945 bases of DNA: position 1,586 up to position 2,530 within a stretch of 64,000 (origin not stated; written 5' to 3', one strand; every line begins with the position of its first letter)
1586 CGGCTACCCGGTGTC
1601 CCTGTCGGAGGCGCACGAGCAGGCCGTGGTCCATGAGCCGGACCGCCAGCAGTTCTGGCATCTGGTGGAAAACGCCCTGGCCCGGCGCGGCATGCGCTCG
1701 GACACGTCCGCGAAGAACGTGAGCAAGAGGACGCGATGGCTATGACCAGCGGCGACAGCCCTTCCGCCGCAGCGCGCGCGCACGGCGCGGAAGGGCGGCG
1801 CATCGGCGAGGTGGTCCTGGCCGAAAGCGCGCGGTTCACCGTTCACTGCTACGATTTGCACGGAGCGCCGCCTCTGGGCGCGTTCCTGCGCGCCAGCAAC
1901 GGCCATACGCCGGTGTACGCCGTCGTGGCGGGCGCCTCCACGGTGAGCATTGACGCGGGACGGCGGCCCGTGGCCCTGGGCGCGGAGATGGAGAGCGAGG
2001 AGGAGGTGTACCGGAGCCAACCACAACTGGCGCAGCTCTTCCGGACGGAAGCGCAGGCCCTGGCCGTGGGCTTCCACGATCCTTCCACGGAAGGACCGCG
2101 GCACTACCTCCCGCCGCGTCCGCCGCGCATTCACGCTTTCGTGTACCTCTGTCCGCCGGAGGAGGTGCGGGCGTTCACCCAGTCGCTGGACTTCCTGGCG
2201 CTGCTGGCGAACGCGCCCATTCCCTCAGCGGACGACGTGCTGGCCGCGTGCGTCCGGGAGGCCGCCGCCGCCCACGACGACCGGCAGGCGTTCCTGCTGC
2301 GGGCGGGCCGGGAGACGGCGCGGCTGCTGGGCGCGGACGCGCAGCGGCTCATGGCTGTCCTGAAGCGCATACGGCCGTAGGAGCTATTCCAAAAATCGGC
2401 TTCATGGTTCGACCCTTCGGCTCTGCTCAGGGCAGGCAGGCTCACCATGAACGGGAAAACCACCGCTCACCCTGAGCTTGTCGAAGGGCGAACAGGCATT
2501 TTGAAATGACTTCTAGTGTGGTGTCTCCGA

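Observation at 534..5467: Bacterial NurA-like nuclease / HerA-like ATPase locus split by an unknown ORF and a repeat-flanked dehydrogenase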

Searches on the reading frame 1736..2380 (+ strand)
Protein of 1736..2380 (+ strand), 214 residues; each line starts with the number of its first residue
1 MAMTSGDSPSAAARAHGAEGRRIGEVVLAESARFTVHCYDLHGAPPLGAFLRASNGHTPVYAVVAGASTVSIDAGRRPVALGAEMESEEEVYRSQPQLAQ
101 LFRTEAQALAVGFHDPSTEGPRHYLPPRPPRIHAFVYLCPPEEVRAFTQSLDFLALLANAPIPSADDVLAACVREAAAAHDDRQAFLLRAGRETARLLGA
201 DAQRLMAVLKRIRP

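Call 3: search_protein_families(library=pfam, proteins=[window:1736-2380:+], max_evalue=0.01)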
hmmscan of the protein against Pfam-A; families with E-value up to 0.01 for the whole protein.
window:1736-2380:+ (214 aa): 0 families

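Call 4: search_protein_families(library=padloc, proteins=[window:1736-2380:+], max_evalue=0.01)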
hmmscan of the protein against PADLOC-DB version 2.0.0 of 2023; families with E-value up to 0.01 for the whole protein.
window:1736-2380:+ (214 aa): 0 families

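Call 5: search_protein_families(library=ncbifam, proteins=[window:1736-2380:+], max_evalue=0.01)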
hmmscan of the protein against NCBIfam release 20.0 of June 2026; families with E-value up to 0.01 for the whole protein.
window:1736-2380:+ (214 aa): 0 families

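Call 11: find_homologous_proteins(query=window:1736-2380:+, max_evalue=0.001)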
Query window:1736-2380:+ (214 aa): 83 proteins with E <= 0.001 among 6415 candidates.
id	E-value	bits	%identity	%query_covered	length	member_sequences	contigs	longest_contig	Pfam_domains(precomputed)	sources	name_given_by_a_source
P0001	1.1e-133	461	100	100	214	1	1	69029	-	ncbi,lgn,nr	ncbi:MAG: hypothetical protein Q7T26_04050 [Dehalococcoidia bacterium]|nr:hypothetical protein [Deha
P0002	3.8e-107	375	92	91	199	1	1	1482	-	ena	-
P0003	1.7e-105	369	88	93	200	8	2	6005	-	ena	-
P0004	1.6e-93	330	81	90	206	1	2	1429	-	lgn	-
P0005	5.4e-91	322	79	92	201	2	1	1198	-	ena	-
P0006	1.2e-61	226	52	90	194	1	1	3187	-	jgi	jgi:hypothetical protein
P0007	1.0e-60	223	54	90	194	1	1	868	-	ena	-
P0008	1.2e-60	223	54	90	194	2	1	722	-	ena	-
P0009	4.1e-60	221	53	90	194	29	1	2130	-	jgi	jgi:hypothetical protein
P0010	4.9e-60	221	54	90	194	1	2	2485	PF09378.17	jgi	-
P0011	8.4e-60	220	54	90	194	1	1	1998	-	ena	-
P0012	8.5e-60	220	54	90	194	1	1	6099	-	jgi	-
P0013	1.0e-59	220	54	90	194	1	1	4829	-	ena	-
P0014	1.3e-59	220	55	90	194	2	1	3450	PF09378.17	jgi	-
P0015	1.5e-59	219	53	90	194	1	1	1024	-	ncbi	-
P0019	3.8e-59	218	53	90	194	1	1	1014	PF09378.17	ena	-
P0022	6.9e-59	217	53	90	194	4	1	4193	PF09378.17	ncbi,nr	ncbi:MAG: hypothetical protein E3J42_05405 [Dehalococcoidia bacterium]|nr:MAG: hypothetical protein 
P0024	4.8e-58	214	52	90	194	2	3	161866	-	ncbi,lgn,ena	-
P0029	6.7e-56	207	54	95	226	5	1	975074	-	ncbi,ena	-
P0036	1.2e-52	197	51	90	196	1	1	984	PF09378.17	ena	-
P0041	3.3e-51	192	51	84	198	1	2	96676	PF09378.17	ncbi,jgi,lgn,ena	-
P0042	5.3e-51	191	51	85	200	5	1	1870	PF09378.17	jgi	jgi:hypothetical protein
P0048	5.7e-50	188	54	91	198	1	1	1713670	-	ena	-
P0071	2.9e-40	156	45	89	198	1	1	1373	PF09378.17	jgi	jgi:hypothetical protein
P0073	1.7e-36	144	40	89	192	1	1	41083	-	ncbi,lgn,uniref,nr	ncbi:hypothetical protein CSA56_03125 [candidate division KSB3 bacterium]|uniref:Helicase HerA barre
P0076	1.2e-27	115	35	91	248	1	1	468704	-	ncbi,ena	-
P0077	3.6e-27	114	37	89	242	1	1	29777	-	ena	-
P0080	8.8e-6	44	35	37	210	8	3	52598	-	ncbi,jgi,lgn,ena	-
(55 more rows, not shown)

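Call 13: find_encoding_contigs(protein=P0048, flank=8000, max_places=2)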
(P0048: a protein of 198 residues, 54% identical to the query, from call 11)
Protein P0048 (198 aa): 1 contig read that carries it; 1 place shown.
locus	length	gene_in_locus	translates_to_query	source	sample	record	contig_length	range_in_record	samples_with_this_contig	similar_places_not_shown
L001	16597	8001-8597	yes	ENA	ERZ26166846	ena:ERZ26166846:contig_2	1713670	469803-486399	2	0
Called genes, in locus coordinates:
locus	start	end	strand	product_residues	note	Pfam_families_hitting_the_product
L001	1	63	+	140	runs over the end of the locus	-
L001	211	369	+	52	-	-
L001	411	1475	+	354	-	PF02812:ELFV_dehydrog_N, PF00208:ELFV_dehydrog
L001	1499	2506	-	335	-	PF03706:LPG_synthase_TM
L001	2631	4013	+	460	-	PF00206:Lyase_1, PF14698:ASL_C2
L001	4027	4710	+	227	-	PF00834:Ribul_P_3_epim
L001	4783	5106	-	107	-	-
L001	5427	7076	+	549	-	PF02734:Dak2, PF21645:FakA-like_M, PF13684:FakA-like_C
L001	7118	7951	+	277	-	PF02645:DegV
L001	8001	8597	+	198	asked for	-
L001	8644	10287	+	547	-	PF01935:DUF87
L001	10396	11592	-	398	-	PF00764:Arginosuc_synth, PF20979:Arginosuc_syn_C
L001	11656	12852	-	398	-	PF00202:Aminotran_3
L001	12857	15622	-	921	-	PF03699:UPF0182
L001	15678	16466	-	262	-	PF00696:AA_kinase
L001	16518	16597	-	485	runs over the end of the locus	PF01960:ArgJ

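Call 14: find_encoding_contigs(protein=P0029, flank=8000, max_places=2)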
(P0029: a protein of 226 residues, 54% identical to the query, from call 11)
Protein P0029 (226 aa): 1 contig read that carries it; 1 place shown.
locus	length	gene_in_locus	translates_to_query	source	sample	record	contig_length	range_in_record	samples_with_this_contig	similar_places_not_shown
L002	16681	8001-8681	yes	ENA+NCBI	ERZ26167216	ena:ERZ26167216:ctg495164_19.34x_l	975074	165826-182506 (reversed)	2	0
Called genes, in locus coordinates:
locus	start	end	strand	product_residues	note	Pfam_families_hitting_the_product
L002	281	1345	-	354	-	PF02812:ELFV_dehydrog_N, PF00208:ELFV_dehydrog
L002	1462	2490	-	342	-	PF03706:LPG_synthase_TM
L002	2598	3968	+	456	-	PF00206:Lyase_1, PF14698:ASL_C2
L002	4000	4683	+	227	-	PF00834:Ribul_P_3_epim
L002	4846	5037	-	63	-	PF00830:Ribosomal_L28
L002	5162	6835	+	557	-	PF02734:Dak2, PF21645:FakA-like_M, PF13684:FakA-like_C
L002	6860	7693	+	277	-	PF02645:DegV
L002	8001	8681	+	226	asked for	-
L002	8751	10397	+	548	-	PF09378:HAS-barrel (faint), PF01935:DUF87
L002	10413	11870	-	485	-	PF07690:MFS_1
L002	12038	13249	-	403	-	PF00764:Arginosuc_synth, PF20979:Arginosuc_syn_C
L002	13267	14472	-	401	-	PF00202:Aminotran_3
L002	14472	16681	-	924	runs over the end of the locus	PF03699:UPF0182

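Call 15: find_encoding_contigs(protein=P0073, flank=8000, max_places=2)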
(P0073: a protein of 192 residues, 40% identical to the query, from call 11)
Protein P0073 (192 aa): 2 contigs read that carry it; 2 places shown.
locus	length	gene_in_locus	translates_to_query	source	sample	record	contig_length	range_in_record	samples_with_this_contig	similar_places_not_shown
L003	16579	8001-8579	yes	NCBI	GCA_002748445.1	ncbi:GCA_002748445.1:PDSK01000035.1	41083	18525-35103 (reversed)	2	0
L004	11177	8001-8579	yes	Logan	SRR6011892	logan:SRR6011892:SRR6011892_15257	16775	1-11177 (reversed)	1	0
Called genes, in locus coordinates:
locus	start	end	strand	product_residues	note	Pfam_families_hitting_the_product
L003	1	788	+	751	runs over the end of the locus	PF17203:sCache_3_2, PF00672:HAMP (faint), PF00015:MCPsignal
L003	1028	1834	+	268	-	PF00359:PTS_EIIA_2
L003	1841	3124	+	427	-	PF00999:Na_H_Exchanger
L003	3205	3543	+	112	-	-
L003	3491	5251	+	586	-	PF08497:Radical_SAM_N, PF04055:Radical_SAM (weak), PF11842:DUF3362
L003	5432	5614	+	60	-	-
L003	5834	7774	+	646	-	PF00005:ABC_tran, PF02367:TsaE (faint), PF02463:SMC_N (faint), PF00448:SRP54 (faint), PF06414:Zeta_toxin (faint), PF12848:ABC_tran_Xtn, PF00005:ABC_tran, PF16326:ABC_tran_CTD, +3 more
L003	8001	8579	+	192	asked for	-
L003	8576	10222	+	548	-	PF09378:HAS-barrel (weak), PF01935:DUF87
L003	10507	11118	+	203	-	-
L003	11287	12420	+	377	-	PF01515:PTA_PTB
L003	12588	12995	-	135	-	-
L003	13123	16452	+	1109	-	PF07517:SecA_DEAD, PF00270:DEAD (weak), PF01043:SecA_PP_bind, PF21090:P-loop_SecA, PF07516:SecA_SW, PF02810:SEC-C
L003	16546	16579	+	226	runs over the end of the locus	PF13189:Cytidylate_kin2 (faint), PF02224:Cytidylate_kin, PF13207:AAA_17 (weak), PF13238:AAA_18 (weak)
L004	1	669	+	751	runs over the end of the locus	PF17203:sCache_3_2, PF00672:HAMP (faint), PF00015:MCPsignal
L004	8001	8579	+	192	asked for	-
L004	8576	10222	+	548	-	PF09378:HAS-barrel (weak), PF01935:DUF87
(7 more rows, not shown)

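Call 16: find_encoding_contigs(protein=P0076, flank=8000, max_places=2)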
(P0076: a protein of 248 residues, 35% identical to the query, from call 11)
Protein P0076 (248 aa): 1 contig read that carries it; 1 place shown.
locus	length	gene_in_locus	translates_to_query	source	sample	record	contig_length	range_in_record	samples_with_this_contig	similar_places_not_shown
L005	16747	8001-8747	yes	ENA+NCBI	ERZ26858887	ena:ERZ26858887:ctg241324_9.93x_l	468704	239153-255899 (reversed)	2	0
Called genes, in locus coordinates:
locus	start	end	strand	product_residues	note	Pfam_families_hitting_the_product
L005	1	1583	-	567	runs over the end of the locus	PF13620:CarboxypepD_reg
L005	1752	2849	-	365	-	PF04230:PS_pyruv_trans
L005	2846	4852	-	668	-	PF18949:DUF5693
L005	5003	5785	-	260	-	PF01694:Rhomboid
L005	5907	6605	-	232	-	-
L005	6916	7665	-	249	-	-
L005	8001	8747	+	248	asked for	-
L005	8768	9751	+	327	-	PF01738:DLH (weak), PF00561:Abhydrolase_1 (faint), PF12146:Hydrolase_4 (faint)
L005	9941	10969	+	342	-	PF00070:Pyr_redox (faint), PF00890:FAD_binding_2 (weak), PF01494:FAD_binding_3 (faint), PF01946:Thi4 (faint), PF07992:Pyr_redox_2, PF12831:FAD_oxidored (faint), PF13738:Pyr_redox_3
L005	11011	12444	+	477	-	PF01565:FAD_binding_4, PF08031:BBE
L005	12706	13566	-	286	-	PF00106:adh_short, PF08659:KR, PF13561:adh_short_C2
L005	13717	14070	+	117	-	PF01428:zf-AN1 (weak)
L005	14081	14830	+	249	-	PF01738:DLH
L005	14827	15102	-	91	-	-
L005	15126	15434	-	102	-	-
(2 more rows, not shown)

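Call 17: find_encoding_contigs(protein=P0024, flank=8000, max_places=2)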
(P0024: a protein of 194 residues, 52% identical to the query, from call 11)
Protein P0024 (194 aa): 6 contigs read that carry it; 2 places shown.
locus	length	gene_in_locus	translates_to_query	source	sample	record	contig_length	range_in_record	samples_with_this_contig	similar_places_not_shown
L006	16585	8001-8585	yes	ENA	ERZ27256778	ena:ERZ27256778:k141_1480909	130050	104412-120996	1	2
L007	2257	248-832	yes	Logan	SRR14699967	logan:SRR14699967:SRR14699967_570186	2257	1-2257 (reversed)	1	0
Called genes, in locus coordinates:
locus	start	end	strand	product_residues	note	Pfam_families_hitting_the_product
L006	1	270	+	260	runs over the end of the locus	PF09754:PAC2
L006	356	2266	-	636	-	PF00004:AAA, PF17862:AAA_lid_3, PF01434:Peptidase_M41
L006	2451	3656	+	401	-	PF09376:NurA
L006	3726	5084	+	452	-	-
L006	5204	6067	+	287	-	PF05096:Glu_cyclase_2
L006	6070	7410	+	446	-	PF04389:Peptidase_M28 (weak), PF01546:Peptidase_M20, PF07687:M20_dimer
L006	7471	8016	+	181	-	PF01797:Y1_Tnp (faint)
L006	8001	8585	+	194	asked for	-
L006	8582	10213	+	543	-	PF09378:HAS-barrel (weak), PF01935:DUF87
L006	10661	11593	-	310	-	PF11271:PorA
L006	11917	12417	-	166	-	PF19620:DUF6125, PF14196:ATC_hydrolase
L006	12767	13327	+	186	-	PF02659:Mntp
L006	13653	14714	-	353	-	PF12698:ABC2_membrane_3, PF01061:ABC2_membrane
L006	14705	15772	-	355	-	PF12698:ABC2_membrane_3, PF24686:FLQE3_permease (weak)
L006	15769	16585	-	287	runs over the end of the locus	PF00005:ABC_tran, PF13304:AAA_21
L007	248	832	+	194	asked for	-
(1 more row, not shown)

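Call 18: find_encoding_contigs(protein=P0003, flank=8000, max_places=2)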
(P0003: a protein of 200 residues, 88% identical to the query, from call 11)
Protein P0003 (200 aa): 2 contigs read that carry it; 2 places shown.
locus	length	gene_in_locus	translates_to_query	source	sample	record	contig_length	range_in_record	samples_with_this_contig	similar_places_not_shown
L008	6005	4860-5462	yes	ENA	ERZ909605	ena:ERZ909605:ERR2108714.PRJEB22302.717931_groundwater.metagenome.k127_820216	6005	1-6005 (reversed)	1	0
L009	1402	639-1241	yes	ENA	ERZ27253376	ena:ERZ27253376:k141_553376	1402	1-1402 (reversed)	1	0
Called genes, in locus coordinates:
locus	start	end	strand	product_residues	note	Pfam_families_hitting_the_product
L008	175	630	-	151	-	PF01220:DHquinase_II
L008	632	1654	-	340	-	PF02899:Phage_int_SAM_1, PF00589:Phage_integrase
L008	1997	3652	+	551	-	PF01590:GAF, PF13185:GAF_2, PF13492:GAF_3, PF13487:HD_5, PF01966:HD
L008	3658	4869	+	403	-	PF09376:NurA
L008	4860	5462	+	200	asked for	-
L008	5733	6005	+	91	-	?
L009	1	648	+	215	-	?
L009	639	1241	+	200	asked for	-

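Call 20: search_protein_families(library=pfam, proteins=[window:1742-2380:+, P0010, P0014, P0022, P0041, P0073, P0048, P0029, P0076, P0080], max_evalue=10)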
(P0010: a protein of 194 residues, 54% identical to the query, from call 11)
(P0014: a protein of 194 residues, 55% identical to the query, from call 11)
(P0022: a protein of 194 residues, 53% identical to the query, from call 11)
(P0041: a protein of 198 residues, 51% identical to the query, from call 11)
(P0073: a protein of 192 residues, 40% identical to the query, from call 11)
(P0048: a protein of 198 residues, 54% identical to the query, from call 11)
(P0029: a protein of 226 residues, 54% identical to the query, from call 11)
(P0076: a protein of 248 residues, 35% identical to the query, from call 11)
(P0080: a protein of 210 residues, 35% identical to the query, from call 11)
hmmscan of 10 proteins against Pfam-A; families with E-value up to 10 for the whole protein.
window:1742-2380:+ (212 aa): 0 families

P0010 (194 aa): 1 family
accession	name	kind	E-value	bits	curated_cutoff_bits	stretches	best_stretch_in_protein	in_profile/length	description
PF09378.16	HAS-barrel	-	1.9e-05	25.1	25.2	1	5-72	1-67/90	HAS barrel domain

P0014 (194 aa): 1 family
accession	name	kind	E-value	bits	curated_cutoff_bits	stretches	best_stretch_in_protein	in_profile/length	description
PF09378.16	HAS-barrel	-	2.1e-05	25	25.2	1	5-71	1-66/90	HAS barrel domain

P0022 (194 aa): 1 family
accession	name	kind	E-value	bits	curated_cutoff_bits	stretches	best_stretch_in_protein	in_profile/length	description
PF09378.16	HAS-barrel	-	5.2e-07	30.1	25.2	1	5-72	1-67/90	HAS barrel domain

P0041 (198 aa): 2 families
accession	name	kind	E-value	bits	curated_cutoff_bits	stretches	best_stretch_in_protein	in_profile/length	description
PF09378.16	HAS-barrel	-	1.1e-05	25.9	25.2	1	6-98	1-89/90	HAS barrel domain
PF09280.16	XPC-binding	-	0.17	12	26.4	1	73-88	30-45/57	XPC-binding domain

P0073 (192 aa): 1 family
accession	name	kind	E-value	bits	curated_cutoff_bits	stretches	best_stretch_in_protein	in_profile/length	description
PF09378.16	HAS-barrel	-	0.14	12.8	25.2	1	7-94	2-89/90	HAS barrel domain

P0048 (198 aa): 1 family
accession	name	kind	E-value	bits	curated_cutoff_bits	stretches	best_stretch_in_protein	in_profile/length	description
PF24984.1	HEAT_EF3_GNC1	-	0.027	15.3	27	1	50-134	8-86/91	Elongation factor 3/GNC1 HEAT repeat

P0029 (226 aa): 0 families

P0076 (248 aa): 0 families

P0080 (210 aa): 2 families
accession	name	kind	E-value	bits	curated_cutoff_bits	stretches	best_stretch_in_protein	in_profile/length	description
PF19822.4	DUF6304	-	0.05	13.8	35.8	1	152-198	104-150/156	Family of unknown function (DUF6304)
PF09378.16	HAS-barrel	-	0.27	11.8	25.2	1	29-81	20-65/90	HAS barrel domain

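Call 27: search_solved_structures(query=A1, max_evalue=1, show_alignments=2)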
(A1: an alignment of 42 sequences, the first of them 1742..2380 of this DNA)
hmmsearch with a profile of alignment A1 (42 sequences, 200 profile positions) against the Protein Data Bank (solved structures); distinct sequences matched with E-value up to 1: 3.
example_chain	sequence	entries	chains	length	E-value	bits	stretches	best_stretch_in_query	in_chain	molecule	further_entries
4dpw_A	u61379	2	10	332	0.71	12.5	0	4-55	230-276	Mevalonate diphosphate decarboxylase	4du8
3qt8_A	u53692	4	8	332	0.81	12.3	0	4-54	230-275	Mevalonate diphosphate decarboxylase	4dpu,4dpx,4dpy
3qt5_A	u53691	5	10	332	0.81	12.3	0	4-54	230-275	Mevalonate diphosphate decarboxylase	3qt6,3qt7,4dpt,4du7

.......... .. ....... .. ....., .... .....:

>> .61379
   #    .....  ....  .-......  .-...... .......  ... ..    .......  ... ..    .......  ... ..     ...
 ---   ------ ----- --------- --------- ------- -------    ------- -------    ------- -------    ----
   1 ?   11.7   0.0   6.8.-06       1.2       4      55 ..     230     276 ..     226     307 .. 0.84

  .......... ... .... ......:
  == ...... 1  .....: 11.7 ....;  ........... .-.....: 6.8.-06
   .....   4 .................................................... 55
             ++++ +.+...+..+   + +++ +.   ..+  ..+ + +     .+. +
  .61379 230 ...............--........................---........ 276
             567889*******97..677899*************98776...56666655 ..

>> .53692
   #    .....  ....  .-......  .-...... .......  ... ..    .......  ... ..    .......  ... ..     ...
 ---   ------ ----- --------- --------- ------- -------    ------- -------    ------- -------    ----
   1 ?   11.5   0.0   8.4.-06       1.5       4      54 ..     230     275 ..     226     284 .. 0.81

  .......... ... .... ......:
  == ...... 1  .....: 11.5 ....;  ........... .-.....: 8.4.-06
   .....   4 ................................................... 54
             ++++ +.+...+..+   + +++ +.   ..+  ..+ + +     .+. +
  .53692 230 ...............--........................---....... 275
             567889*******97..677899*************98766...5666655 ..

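Call 30: predict_structure(alignment_id=A1)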
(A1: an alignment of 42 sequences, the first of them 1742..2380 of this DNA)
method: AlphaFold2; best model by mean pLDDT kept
length: 212 residues; sequences in the alignment: 42
mean_pLDDT: 92.0   pTM: 0.86
mean pLDDT of the five models: 92.0, 91.6, 91.4, 91.0, 90.6
residues with pLDDT >= 90: 180; 70-90: 15; 50-70: 8; < 50: 9
segments of 3 or more residues with pLDDT < 50: 1-6
pLDDT, mean of each block of 10 residues (from residue 1): 48 65 97 96 98 93 97 89 94 92 98 95 96 97 98 97 97 98 98 97 97 75
secondary structure, 60 per line:
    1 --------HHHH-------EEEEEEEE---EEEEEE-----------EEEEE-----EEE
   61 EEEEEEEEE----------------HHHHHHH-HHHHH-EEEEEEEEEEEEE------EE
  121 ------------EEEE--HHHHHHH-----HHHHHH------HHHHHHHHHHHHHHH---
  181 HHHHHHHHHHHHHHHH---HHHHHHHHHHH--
elements in order: H9-12 E20-27 E31-36 E48-52 E58-69 H86-92 H94-98 E100-112 E133-136 H139-145 H151-156 H163-177 H181-196 H200-210
